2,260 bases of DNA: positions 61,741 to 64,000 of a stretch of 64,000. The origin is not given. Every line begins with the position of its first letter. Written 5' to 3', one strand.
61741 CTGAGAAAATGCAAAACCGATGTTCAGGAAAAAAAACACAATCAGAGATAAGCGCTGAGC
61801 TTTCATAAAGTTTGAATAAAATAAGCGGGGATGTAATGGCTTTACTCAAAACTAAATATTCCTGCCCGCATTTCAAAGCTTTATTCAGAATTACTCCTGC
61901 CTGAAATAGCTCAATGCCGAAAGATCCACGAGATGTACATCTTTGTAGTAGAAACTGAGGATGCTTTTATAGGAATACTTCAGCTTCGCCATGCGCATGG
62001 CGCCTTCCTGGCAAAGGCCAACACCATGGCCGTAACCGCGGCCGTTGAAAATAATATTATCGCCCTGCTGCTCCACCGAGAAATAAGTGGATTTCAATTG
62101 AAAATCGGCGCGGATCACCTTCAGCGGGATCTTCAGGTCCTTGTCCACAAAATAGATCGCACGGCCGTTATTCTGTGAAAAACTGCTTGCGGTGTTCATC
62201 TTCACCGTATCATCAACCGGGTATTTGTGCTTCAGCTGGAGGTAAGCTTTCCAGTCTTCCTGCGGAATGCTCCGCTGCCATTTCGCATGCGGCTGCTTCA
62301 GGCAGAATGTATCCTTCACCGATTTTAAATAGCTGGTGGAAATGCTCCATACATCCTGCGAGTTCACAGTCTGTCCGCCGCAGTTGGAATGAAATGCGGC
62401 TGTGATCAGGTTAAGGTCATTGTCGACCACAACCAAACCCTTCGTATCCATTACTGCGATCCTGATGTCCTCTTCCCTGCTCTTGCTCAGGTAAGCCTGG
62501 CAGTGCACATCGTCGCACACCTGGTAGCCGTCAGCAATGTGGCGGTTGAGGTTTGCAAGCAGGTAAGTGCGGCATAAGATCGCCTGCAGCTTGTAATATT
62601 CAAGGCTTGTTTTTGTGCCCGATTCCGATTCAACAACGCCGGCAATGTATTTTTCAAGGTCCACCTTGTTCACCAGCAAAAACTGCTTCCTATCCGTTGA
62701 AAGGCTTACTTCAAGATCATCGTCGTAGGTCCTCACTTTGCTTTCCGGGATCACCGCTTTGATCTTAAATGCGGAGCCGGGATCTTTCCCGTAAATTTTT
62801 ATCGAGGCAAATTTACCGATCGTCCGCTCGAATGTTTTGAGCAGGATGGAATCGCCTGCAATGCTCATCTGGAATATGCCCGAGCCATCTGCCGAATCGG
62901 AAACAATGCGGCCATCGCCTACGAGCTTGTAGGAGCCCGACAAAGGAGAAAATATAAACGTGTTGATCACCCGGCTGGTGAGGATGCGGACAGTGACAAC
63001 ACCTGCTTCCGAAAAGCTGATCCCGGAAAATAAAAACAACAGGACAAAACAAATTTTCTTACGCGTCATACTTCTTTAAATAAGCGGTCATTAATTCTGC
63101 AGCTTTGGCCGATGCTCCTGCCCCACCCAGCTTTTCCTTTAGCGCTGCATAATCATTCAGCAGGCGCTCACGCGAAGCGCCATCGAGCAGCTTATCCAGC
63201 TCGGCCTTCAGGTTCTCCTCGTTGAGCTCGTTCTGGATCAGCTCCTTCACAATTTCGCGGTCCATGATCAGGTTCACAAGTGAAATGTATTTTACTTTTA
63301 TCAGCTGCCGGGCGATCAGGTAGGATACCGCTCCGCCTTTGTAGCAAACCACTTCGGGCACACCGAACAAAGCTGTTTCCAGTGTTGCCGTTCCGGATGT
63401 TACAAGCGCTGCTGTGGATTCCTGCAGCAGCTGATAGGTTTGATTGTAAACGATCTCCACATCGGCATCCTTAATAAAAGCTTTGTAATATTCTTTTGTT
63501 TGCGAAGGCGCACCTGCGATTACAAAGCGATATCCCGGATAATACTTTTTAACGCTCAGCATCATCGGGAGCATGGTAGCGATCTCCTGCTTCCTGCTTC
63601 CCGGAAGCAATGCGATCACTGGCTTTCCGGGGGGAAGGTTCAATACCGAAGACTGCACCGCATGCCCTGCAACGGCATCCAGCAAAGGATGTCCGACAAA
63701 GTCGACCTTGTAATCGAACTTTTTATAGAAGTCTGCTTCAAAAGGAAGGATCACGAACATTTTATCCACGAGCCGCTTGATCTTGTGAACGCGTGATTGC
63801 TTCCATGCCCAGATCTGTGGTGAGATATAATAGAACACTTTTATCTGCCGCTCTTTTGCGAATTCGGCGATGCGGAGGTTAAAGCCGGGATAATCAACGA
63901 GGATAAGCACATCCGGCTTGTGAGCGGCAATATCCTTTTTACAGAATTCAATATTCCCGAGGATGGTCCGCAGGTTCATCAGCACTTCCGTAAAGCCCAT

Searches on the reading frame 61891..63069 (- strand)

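Call 28: search_protein_families(library=pfam, proteins=[window:61891-63069:-], max_evalue=0.001)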
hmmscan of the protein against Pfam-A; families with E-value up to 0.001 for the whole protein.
window:61891-63069:- (392 aa): 1 family
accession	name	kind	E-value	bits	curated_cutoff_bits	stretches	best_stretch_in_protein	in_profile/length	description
PF08486.15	SpoIID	-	5.9e-20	72.2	23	1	128-214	3-95/97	Stage II sporulation protein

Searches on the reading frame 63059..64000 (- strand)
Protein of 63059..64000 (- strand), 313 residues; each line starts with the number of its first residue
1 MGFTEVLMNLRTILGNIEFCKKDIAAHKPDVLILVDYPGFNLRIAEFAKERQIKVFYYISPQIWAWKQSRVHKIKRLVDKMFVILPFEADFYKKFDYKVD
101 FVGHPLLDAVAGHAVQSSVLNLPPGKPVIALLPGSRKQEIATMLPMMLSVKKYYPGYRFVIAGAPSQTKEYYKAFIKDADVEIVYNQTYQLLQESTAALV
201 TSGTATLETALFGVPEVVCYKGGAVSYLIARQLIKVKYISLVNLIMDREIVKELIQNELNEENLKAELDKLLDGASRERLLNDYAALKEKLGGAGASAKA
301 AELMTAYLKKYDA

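Call 28: search_protein_families(library=pfam, proteins=[window:63059-64000:-], max_evalue=0.001)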
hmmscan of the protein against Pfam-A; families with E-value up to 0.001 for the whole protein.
window:63059-64000:- (313 aa): 1 family
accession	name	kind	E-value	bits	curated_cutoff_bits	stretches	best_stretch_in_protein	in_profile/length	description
PF02684.21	LpxB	-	5.8e-80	269.4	22.6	1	1-286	55-353/374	Lipid-A-disaccharide synthetase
